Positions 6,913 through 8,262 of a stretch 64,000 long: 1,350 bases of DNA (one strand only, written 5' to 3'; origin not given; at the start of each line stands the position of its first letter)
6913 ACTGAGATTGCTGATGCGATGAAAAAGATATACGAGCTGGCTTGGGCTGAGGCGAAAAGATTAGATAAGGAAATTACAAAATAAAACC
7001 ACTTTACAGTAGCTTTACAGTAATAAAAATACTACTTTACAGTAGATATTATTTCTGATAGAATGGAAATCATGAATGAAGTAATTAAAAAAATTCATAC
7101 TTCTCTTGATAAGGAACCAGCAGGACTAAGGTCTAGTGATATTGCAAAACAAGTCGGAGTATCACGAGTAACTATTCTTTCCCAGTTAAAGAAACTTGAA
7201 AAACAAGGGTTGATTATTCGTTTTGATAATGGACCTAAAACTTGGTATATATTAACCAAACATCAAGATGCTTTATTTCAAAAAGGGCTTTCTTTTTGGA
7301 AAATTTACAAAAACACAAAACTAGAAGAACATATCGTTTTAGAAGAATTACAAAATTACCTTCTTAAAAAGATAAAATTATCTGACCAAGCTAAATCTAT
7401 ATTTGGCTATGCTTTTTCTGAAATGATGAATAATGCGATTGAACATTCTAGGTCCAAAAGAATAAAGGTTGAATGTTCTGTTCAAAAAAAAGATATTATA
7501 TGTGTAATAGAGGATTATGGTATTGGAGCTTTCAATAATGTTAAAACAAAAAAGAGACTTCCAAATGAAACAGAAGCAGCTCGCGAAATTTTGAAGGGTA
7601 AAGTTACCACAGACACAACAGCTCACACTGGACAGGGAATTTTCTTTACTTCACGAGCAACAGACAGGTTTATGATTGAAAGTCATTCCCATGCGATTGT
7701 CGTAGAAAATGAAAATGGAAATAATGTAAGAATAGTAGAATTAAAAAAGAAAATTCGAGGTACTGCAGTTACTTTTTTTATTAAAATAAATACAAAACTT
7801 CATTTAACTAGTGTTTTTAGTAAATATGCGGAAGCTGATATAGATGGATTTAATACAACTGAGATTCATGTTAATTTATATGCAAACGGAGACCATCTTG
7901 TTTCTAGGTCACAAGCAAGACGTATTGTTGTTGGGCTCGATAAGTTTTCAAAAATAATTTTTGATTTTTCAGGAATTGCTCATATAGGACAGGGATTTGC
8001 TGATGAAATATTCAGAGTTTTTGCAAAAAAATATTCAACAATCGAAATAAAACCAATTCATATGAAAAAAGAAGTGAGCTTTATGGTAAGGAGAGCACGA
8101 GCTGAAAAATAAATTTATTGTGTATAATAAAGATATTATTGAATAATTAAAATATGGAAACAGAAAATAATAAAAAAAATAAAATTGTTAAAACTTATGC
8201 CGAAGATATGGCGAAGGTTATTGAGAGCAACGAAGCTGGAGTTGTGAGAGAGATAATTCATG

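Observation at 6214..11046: Operon encoding a single-chain partner-switching-like regulator (wHTH + GHKL kinase + STAS/DUF4325) with a TrmB regulator, a membrane protein, a DksA/TraR zinc finger and ComM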

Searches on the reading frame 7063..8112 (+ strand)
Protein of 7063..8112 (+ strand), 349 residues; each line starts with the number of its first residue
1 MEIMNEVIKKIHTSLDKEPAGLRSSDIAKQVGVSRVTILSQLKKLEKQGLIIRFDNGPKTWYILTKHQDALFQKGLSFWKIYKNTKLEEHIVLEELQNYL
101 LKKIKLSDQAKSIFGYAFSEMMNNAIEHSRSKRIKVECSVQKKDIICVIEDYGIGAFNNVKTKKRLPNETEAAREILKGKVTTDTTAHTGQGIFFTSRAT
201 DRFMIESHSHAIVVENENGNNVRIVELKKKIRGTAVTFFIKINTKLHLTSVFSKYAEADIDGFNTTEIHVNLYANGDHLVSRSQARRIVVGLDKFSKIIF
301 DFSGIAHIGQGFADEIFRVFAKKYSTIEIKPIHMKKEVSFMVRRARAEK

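Call 3: search_protein_families(library=pfam, proteins=[window:7063-8112:+], max_evalue=0.1)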
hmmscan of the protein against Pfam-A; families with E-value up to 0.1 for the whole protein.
window:7063-8112:+ (349 aa): 31 families (the best 25 are shown)
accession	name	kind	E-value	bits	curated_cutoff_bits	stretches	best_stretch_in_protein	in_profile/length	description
PF14213.11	DUF4325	-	3e-11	43.3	23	1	287-338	8-63/64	STAS-like domain of unknown function (DUF4325)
PF13581.12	HATPase_c_2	-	7.5e-10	39.3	27.4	1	92-207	11-116/127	Histidine kinase-like ATPase domain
PF13412.12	HTH_24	-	5.8e-06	26.2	21.9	1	4-51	1-47/48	Winged helix-turn-helix DNA-binding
PF01047.28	MarR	-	2.4e-05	24.6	24.6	1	21-55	17-51/59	MarR family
PF08279.18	HTH_11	-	3.8e-05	23.9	25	1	11-53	5-47/55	HTH domain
PF02518.31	HATPase_c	-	4.9e-05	24.2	26.4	1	117-227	9-107/111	Histidine kinase-, DNA gyrase B-, and HSP90-like ATPase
PF13545.12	HTH_Crp_2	-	8.9e-05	22.8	27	1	23-53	24-55/70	Crp-like helix-turn-helix domain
PF01022.26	HTH_5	-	0.00017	21.8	22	1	22-51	16-45/47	Bacterial regulatory protein, arsR family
PF01325.25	Fe_dep_repress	-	0.0012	19.5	26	1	2-52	4-53/60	Iron dependent repressor, N-terminal DNA binding domain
PF13730.12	HTH_36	-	0.0012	19.1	25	1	26-51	30-55/55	Helix-turn-helix domain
PF01978.25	TrmB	-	0.0012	19.1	25.6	1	23-60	24-61/68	Sugar-specific transcriptional regulator TrmB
PF12802.13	MarR_2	-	0.0016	19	27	1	17-53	16-52/61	MarR family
PF08222.17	HTH_CodY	-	0.0034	17.4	27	1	22-59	5-42/61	CodY helix-turn-helix domain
PF14493.12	HTH_40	-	0.0066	17.1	27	0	21-52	12-43/89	Helix-turn-helix domain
PF00392.27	GntR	-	0.0093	16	27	1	23-56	26-59/64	Bacterial regulatory proteins, gntR family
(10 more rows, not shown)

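Call 4: search_protein_families(library=ncbifam, proteins=[window:7063-8112:+], max_evalue=0.1)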
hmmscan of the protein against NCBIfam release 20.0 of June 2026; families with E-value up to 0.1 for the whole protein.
window:7063-8112:+ (349 aa): 29 families (the best 25 are shown)
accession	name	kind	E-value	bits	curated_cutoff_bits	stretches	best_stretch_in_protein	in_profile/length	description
TIGR01884.1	cas_HTH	subfamily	3e-05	23.5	60.2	1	17-53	153-188/202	CRISPR-associated CARF protein Csa3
TIGR02787.1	codY_Gpos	equivalog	6.7e-05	22.2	267.2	1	6-63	183-240/251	GTP-sensing pleiotropic transcriptional regulator CodY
NF003170.0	PRK04158.1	equivalog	0.00017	21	255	1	6-63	186-243/259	GTP-sensing pleiotropic transcriptional regulator CodY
NF008273.0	PRK11050.1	equivalog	0.00018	21.2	153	1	17-53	50-86/156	manganese-binding transcriptional regulator MntR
NF008649.0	PRK11644.1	equivalog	0.0002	20.3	408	1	81-157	381-456/499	signal transduction histidine-protein kinase/phosphatase UhpB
NF033788.1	HTH_metalloreg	subfamily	0.0003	20.5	55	1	21-67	25-71/77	metalloregulator ArsR/SmtB family transcription factor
NF007297.0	PRK09775.1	equivalog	0.00064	18.6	401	1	9-99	5-89/446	type II toxin-antitoxin system HipA family toxin YjjJ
NF053758.1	ChrTpTrnRegChrS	equivalog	0.00084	19.1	250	1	4-54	12-61/158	chromate efflux transcriptional regulator ChrS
NF040755.1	AgaR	equivalog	0.0015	17.7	260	1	22-54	21-53/256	transcriptional repressor AgaR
NF041547.1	GntR_LSA1692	equivalog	0.0025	17.5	275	1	3-88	10-91/233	GntR family transcriptional regulator, LSA1692 subfamily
TIGR01925.2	spIIAB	equivalog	0.0029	17.5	135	1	117-162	41-89/137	anti-sigma F factor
NF008184.0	PRK10935.1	equivalog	0.0042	15.8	553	1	120-160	478-519/565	nitrate/nitrite two-component system sensor histidine kinase NarQ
NF040939.2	trans_reg_lrs14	equivalog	0.0093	16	90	1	18-53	33-68/103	Lrs14 family HTH-type transcriptional regulator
NF007316.0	PRK09802.1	equivalog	0.0097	15.1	351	1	22-56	32-66/269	DeoR family transcriptional regulator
NF011575.0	PRK14999.1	equivalog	0.0098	15.2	424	1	7-73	21-87/241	histidine utilization repressor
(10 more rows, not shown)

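Call 5: search_protein_families(library=padloc, proteins=[window:7063-8112:+], max_evalue=0.1)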
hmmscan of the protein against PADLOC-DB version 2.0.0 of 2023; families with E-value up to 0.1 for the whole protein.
window:7063-8112:+ (349 aa): 13 families
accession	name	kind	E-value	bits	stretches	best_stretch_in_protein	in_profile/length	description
PDLC01268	CasR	-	1.9e-05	22.7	1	21-66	136-178/179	"CAS-I,CAS-II,CAS-III,CAS-IV,CAS-V,CAS-VI; associated_signaling"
PDLC01434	CasR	-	2.9e-05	22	1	21-54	141-174/191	"CAS-I,CAS-II,CAS-III,CAS-IV,CAS-V,CAS-VI; associated_signaling"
PDLC01438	Csa3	-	0.00017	19.7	1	13-117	155-234/305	"CAS-I,CAS-II,CAS-III,CAS-IV,CAS-V,CAS-VI; associated_signaling"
PDLC01044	Csa3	-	0.00026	18.9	1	25-66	153-188/194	Type I-A associated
PDLC01879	CARF3--CARF_TM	-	0.00066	17.4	1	17-64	168-209/222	-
PDLC01865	CARF3--CARF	-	0.0011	16.6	1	9-61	152-201/215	-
PDLC01848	CARF3--CARF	-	0.0044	14.7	1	23-63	151-184/197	-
PDLC01858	CARF3--CARF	-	0.0057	14.6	1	7-57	149-193/204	-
PDLC05076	PDC-S70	-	0.0066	14.6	0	138-178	50-90/94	-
PDLC01857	CARF3--CARF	-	0.008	13.8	1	23-57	145-179/201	-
PDLC03963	SoFic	-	0.0097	13.3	1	8-65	295-352/361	-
PDLC01222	typeIV_Cas11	-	0.017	13.6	0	73-100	48-75/94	CAS-IV-C; effector_SS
PDLC02975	WH_III-A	-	0.034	12.6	0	5-53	2-50/103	-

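Call 7: find_homologous_proteins(query=window:7063-8112:+)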
Query window:7063-8112:+ (349 aa): 4412 proteins with E <= 0.001 among 6531 candidates; the best 120 are listed.
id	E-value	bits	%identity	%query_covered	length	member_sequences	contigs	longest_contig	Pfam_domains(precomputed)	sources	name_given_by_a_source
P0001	5.0e-224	760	100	100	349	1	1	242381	PF01047.29,PF14213.12,PF13412.13,PF13581.13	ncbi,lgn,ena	-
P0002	8.9e-134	464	60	99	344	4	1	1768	PF14213.12,PF13412.13,PF01022.27,PF13581.13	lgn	-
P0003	1.3e-130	453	62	97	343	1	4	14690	PF14213.12,PF13581.13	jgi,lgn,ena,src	-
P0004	2.0e-128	446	60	97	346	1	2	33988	PF14213.12,PF13581.13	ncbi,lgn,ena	ncbi:MAG: DUF4325 domain-containing protein [Patescibacteria group bacterium]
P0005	2.1e-126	440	59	100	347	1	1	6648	PF14213.12,PF13581.13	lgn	-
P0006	1.3e-124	434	58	99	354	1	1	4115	PF14213.12,PF08279.19,PF13581.13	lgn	-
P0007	2.5e-124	433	60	97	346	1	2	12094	PF14213.12,PF08279.19,PF13581.13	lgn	-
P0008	2.0e-123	430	57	100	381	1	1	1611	PF14213.12,PF13581.13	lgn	-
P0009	2.9e-123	429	57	99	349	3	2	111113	PF14213.12,PF08279.19,PF13581.13,PF09339.17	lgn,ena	-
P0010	1.3e-121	424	57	99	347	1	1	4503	PF14213.12,PF13581.13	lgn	-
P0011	6.9e-89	316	46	98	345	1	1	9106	PF14213.12,PF13581.13,PF04703.19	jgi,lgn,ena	-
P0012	2.4e-86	308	46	93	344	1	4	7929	PF14213.12,PF13581.13,PF02518.32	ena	-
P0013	2.9e-86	308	46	97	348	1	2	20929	PF14213.12,PF13581.13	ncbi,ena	-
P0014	5.9e-84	300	46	94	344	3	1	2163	PF14213.12,PF13581.13,PF02518.32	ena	-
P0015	6.8e-81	290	48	95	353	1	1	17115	PF14213.12,PF13581.13,PF02518.32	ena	-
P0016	2.3e-80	288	43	100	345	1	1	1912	PF22451.3,PF14213.12,PF13581.13,PF02518.32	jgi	jgi:anti-sigma regulatory factor (Ser/Thr protein kinase)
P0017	1.0e-77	280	43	93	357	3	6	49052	PF14213.12,PF13581.13,PF02518.32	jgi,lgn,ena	-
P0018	1.3e-77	279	45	92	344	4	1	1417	PF01047.29,PF14213.12,PF13412.13,PF13581.13,PF02518.32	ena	-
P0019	2.0e-77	279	45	92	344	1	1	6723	PF14213.12,PF13581.13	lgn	-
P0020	3.6e-77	278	44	93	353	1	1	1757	PF14213.12,PF13581.13,PF02518.32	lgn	-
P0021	2.0e-76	275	44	93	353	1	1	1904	PF14213.12,PF13581.13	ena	-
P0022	2.4e-76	275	45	98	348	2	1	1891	PF14213.12,PF13581.13,PF02518.32,PF12802.14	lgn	-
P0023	2.8e-76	275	44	97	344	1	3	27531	PF14213.12,PF02518.32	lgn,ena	-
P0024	4.0e-76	274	44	95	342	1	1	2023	PF14213.12,PF13581.13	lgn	-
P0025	4.1e-76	274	43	99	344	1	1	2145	PF14213.12,PF08279.19,PF13581.13,PF02518.32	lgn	-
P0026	4.7e-76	274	47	93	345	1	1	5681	PF14213.12,PF13581.13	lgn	-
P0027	4.9e-76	274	45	93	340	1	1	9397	PF14213.12,PF13581.13,PF02518.32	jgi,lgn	-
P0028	5.6e-76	274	43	94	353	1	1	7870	PF14213.12,PF13581.13,PF02518.32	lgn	-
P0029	1.6e-75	272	44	93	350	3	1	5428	PF14213.12,PF13581.13,PF02518.32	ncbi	-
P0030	2.2e-75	272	46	92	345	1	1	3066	PF14213.12,PF13581.13,PF02518.32,PF12802.14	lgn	-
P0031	2.3e-75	272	43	95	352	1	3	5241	PF14213.12,PF13581.13,PF02518.32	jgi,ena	-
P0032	2.3e-75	272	44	93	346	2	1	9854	PF14213.12,PF13581.13,PF02518.32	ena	-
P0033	4.7e-75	271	45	94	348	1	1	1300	PF14213.12,PF13581.13,PF02518.32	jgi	-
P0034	5.8e-75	271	44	97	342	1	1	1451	PF14213.12,PF13581.13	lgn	-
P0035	5.8e-75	271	45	94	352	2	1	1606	PF14213.12,PF13581.13,PF02518.32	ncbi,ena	-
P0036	6.6e-75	270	44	94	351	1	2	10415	PF14213.12,PF13581.13,PF02518.32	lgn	-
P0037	1.4e-74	269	45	98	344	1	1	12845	PF14213.12,PF13581.13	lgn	-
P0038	1.5e-74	269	44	95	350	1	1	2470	PF14213.12,PF13581.13,PF12802.14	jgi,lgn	jgi:anti-sigma regulatory factor (Ser/Thr protein kinase)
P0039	3.9e-74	268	44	92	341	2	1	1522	PF14213.12,PF13412.13,PF13581.13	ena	-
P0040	4.1e-74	268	42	93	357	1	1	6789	PF14213.12,PF13581.13,PF02518.32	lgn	-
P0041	4.1e-74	268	43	93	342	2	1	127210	PF14213.12,PF13581.13,PF02518.32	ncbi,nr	ncbi:DUF4325 domain-containing protein [Candidatus Kaiserbacteria bacterium]|nr:DUF4325 domain-conta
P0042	5.2e-74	267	43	93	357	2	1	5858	PF14213.12,PF13581.13,PF02518.32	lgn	-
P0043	5.7e-74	267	45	93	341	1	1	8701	PF14213.12,PF13581.13,PF02518.32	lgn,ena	-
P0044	6.5e-74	267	45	93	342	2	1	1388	PF14213.12,PF13581.13,PF02518.32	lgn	-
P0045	7.6e-74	267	44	93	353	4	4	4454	PF14213.12,PF13581.13,PF02518.32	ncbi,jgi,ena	-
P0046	1.4e-73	266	43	94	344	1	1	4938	PF14213.12,PF13581.13,PF02518.32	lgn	-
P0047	1.4e-73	266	44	92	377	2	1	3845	PF14213.12,PF13581.13,PF02518.32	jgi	-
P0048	1.5e-73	266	43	93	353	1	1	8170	PF14213.12,PF13581.13,PF02518.32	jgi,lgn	-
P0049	1.7e-73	266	43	93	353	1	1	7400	PF14213.12,PF13581.13,PF02518.32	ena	-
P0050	1.8e-73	266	42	99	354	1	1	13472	PF14213.12,PF13581.13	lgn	-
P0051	2.2e-73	265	45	93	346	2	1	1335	PF14213.12,PF13581.13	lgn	-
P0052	2.2e-73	265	45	93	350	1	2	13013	PF14213.12,PF13581.13,PF02518.32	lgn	-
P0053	2.3e-73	265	44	94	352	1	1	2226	PF14213.12,PF13581.13,PF02518.32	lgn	-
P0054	2.8e-73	265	45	93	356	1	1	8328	PF14213.12,PF13581.13,PF02518.32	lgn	-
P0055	3.0e-73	265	41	94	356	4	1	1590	PF14213.12,PF13581.13,PF02518.32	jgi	-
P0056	3.6e-73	265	45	92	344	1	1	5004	PF14213.12,PF08279.19,PF13581.13,PF02518.32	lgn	-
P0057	4.0e-73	264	43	98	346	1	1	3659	PF14213.12,PF13581.13,PF02518.32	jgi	jgi:anti-sigma regulatory factor (Ser/Thr protein kinase)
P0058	4.2e-73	264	42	92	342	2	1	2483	PF14213.12,PF13581.13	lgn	-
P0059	4.4e-73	264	44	97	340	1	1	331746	PF14213.12,PF13581.13,PF02518.32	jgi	jgi:anti-sigma regulatory factor (Ser/Thr protein kinase)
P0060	4.4e-73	264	46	93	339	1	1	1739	PF14213.12,PF02518.32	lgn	-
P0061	6.6e-73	264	42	93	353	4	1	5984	PF14213.12,PF13581.13,PF02518.32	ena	-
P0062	7.1e-73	264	44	93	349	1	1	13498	PF14213.12,PF13581.13,PF02518.32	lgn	-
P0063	7.5e-73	264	43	94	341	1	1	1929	PF14213.12,PF13581.13,PF02518.32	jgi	-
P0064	7.6e-73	264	44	93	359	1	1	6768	PF14213.12,PF13581.13,PF02518.32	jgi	jgi:anti-sigma regulatory factor (Ser/Thr protein kinase)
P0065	7.7e-73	264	41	96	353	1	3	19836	PF14213.12,PF13581.13,PF02518.32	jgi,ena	-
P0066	8.8e-73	263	44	93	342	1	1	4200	PF14213.12,PF13581.13,PF02518.32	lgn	-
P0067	9.1e-73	263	41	99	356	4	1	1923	PF14213.12,PF13581.13,PF02518.32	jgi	-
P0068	9.1e-73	263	44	93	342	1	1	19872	PF14213.12,PF13581.13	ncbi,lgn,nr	ncbi:MAG: DUF4325 domain-containing protein [bacterium]|nr:DUF4325 domain-containing protein [bacter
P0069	9.8e-73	263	46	93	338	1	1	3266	PF14213.12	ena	-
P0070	1.0e-72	263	44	96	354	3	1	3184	PF14213.12,PF13581.13,PF02518.32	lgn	-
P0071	1.2e-72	263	44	93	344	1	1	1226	PF14213.12,PF13581.13,PF02518.32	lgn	-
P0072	1.2e-72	263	42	93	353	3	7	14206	PF14213.12,PF02518.32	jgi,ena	-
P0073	1.3e-72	263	42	96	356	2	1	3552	PF14213.12,PF13581.13,PF13338.13,PF02518.32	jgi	-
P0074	1.3e-72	263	40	98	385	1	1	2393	PF14213.12,PF02518.32,PF08220.19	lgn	-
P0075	1.4e-72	263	41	98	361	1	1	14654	PF14213.12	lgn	-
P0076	1.4e-72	263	43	94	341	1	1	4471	PF14213.12,PF13581.13,PF02518.32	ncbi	-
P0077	1.5e-72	263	41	95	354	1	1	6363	PF14213.12,PF02518.32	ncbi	-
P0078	1.5e-72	263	43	95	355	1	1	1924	PF14213.12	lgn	-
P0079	1.6e-72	262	45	93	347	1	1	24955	PF14213.12,PF13581.13,PF02518.32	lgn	-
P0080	1.7e-72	262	43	96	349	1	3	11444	PF14213.12,PF13581.13,PF02518.32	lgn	-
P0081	1.7e-72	262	41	95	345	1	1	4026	PF14213.12,PF01978.26,PF13581.13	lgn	-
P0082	1.7e-72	262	41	95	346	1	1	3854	PF14213.12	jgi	jgi:hypothetical protein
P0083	1.7e-72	262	45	98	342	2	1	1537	PF14213.12,PF02518.32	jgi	-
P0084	1.8e-72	262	43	93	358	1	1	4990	PF14213.12,PF13581.13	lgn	-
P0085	1.8e-72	262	42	96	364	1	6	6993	PF14213.12,PF13412.13,PF13581.13,PF13338.13,PF02518.32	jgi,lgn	jgi:anti-sigma regulatory factor (Ser/Thr protein kinase)/predicted transcriptional regulator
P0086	2.0e-72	262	41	97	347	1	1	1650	PF14213.12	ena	-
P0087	2.0e-72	262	42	96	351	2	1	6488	PF14213.12,PF13581.13,PF02518.32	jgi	jgi:hypothetical protein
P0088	2.2e-72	262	41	96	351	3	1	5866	PF14213.12,PF13581.13,PF02518.32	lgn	-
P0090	2.6e-72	262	43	98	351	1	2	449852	PF14213.12,PF02518.32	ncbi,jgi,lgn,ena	ncbi:MAG: DUF4325 domain-containing protein [Patescibacteria group bacterium]|jgi:anti-sigma regulat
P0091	2.7e-72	262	42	99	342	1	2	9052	PF14213.12,PF13581.13,PF02518.32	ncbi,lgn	-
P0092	2.8e-72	262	43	97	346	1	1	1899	PF14213.12,PF13581.13,PF02518.32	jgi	jgi:anti-sigma regulatory factor (Ser/Thr protein kinase)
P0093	3.0e-72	262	41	98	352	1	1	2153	PF14213.12,PF13581.13,PF02518.32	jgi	jgi:hypothetical protein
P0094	3.0e-72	262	42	94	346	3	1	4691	PF14213.12,PF02518.32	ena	-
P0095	3.3e-72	261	42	95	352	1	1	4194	PF14213.12,PF13581.13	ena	-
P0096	3.6e-72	261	43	93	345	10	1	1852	PF14213.12,PF13581.13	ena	-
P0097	3.6e-72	261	42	93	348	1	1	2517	PF14213.12,PF13581.13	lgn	-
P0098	3.7e-72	261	43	93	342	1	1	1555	PF14213.12,PF13581.13,PF02518.32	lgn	-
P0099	3.8e-72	261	45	93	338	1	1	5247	PF14213.12,PF13581.13,PF02518.32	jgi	-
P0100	4.2e-72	261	43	95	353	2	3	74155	PF14213.12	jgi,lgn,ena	-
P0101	4.2e-72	261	43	100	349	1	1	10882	PF14213.12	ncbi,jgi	ncbi:MAG: DUF4325 domain-containing protein [Candidatus Gracilibacteria bacterium]|jgi:hypothetical 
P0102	4.5e-72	261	42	94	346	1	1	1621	PF14213.12,PF13581.13,PF02518.32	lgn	-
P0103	4.6e-72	261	43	95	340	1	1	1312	PF14213.12,PF02518.32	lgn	-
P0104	5.1e-72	261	43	93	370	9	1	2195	PF14213.12,PF13581.13,PF02518.32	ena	-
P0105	5.7e-72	261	43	95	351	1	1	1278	PF14213.12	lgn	-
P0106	5.7e-72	261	43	93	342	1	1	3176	PF14213.12,PF13581.13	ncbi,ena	-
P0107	6.1e-72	261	40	98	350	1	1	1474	PF14213.12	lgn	-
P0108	6.3e-72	261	42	93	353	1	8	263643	PF14213.12,PF13581.13,PF02518.32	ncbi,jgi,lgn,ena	-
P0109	6.4e-72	261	42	95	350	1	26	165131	PF14213.12,PF13581.13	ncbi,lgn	-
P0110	6.6e-72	260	42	99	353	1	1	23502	PF14213.12,PF13581.13,PF12802.14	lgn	-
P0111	6.6e-72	260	42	93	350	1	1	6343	PF14213.12,PF02518.32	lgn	-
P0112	6.7e-72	260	41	95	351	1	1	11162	PF14213.12,PF04492.20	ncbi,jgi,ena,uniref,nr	ncbi:MAG: histidine kinase [Candidatus Ryanbacteria bacterium CG10_big_fil_rev_8_21_14_0_10_43_42]|u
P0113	7.0e-72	260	42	93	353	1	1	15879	PF14213.12,PF13581.13,PF02518.32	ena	-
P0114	7.5e-72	260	45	93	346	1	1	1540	PF14213.12,PF13581.13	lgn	-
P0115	7.8e-72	260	43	95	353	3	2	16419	PF14213.12,PF13581.13,PF02518.32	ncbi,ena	-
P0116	7.9e-72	260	41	99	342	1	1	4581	PF14213.12,PF03965.23,PF13581.13,PF02518.32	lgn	-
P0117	7.9e-72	260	43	97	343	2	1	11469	PF14213.12,PF13581.13,PF02518.32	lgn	-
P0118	8.2e-72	260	43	95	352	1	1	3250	PF14213.12,PF13581.13,PF13338.13,PF02518.32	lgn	-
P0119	8.5e-72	260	42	95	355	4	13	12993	PF14213.12,PF13581.13,PF02518.32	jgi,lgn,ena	-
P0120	8.7e-72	260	44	96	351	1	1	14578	PF14213.12,PF13581.13,PF02518.32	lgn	-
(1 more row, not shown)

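Call 9: find_encoding_contigs(protein=P0001, flank=6000, max_places=2)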
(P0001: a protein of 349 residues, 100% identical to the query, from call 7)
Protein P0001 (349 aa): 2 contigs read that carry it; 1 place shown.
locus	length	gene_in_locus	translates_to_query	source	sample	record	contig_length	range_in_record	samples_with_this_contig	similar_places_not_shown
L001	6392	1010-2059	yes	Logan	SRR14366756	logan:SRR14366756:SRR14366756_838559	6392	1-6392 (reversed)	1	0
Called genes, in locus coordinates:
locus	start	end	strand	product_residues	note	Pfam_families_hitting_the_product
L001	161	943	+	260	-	PF01978:TrmB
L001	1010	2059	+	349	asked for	PF13412:HTH_24 (weak), PF01047:MarR (faint), PF13581:HATPase_c_2, PF14213:DUF4325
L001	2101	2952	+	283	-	-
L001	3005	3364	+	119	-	PF01258:zf-dskA_traR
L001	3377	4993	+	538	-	PF13541:ChlI, PF01078:Mg_chelatase, PF00004:AAA (faint), PF07728:AAA_5, PF00493:MCM (weak), PF13335:Mg_chelatase_C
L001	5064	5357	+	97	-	-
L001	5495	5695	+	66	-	-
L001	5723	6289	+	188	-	PF00717:Peptidase_S24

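Call 10: find_encoding_contigs(protein=P0041, flank=6000, max_places=2)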
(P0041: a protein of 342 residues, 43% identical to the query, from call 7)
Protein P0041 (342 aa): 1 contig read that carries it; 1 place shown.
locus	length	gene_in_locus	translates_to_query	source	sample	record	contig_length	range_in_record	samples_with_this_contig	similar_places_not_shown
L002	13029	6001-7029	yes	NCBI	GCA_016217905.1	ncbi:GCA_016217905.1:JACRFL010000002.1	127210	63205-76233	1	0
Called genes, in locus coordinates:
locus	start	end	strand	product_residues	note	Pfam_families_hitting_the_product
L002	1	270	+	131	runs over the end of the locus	PF08378:NERD (weak), PF02021:UPF0102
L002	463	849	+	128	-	-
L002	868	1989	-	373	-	PF00089:Trypsin, PF13365:Trypsin_2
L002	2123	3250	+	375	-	PF01078:Mg_chelatase (faint), PF05496:RuvB_N, PF00158:Sigma54_activat (faint), PF00004:AAA, PF07728:AAA_5, PF13173:AAA_14 (weak), PF16193:AAA_assoc_2, PF12002:MgsA_C, +2 more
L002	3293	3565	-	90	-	PF00216:Bac_DNA_binding, PF18291:HU-HIG (weak)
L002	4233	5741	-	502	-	PF12072:RNase_Y_N, PF00013:KH_1 (weak), PF08668:HDOD (faint), PF01966:HD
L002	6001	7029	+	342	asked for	PF13581:HATPase_c_2 (weak), PF02518:HATPase_c (weak), PF14213:DUF4325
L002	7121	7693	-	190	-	PF00574:CLP_protease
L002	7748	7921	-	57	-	-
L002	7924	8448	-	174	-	PF00719:Pyrophosphatase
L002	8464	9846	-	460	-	PF08529:NusA_N, PF00575:S1, PF13184:KH_NusA_1st, PF26594:KH_NusA_2nd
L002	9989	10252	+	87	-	-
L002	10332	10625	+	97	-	PF01541:GIY-YIG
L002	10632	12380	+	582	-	PF05157:MshEN, PF00437:T2SSE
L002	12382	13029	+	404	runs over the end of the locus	PF00482:T2SSF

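Call 11: find_encoding_contigs(protein=P0090, flank=6000, max_places=2)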
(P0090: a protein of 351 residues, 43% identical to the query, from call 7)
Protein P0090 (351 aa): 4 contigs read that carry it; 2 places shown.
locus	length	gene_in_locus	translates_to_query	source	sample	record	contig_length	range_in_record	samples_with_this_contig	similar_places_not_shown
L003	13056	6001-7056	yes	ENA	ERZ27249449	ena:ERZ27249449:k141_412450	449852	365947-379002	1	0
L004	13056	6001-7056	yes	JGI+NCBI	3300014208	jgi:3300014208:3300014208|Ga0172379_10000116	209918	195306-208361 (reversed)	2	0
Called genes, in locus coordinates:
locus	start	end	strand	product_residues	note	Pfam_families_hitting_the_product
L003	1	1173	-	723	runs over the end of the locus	PF01138:RNase_PH, PF03725:RNase_PH_C, PF01138:RNase_PH, PF00013:KH_1, PF00575:S1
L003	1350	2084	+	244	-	PF00557:Peptidase_M24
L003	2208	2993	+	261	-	PF00459:Inositol_P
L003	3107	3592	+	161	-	-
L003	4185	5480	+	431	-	PF00909:Ammonium_transp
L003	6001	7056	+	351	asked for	PF02518:HATPase_c (weak), PF14213:DUF4325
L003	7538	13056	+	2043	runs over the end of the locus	-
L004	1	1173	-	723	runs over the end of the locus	PF01138:RNase_PH, PF03725:RNase_PH_C, PF01138:RNase_PH, PF00013:KH_1, PF00575:S1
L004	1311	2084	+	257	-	PF00557:Peptidase_M24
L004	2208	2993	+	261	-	PF00459:Inositol_P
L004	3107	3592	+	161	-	-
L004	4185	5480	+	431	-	PF00909:Ammonium_transp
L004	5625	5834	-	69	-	-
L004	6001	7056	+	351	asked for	PF02518:HATPase_c (weak), PF14213:DUF4325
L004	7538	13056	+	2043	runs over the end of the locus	-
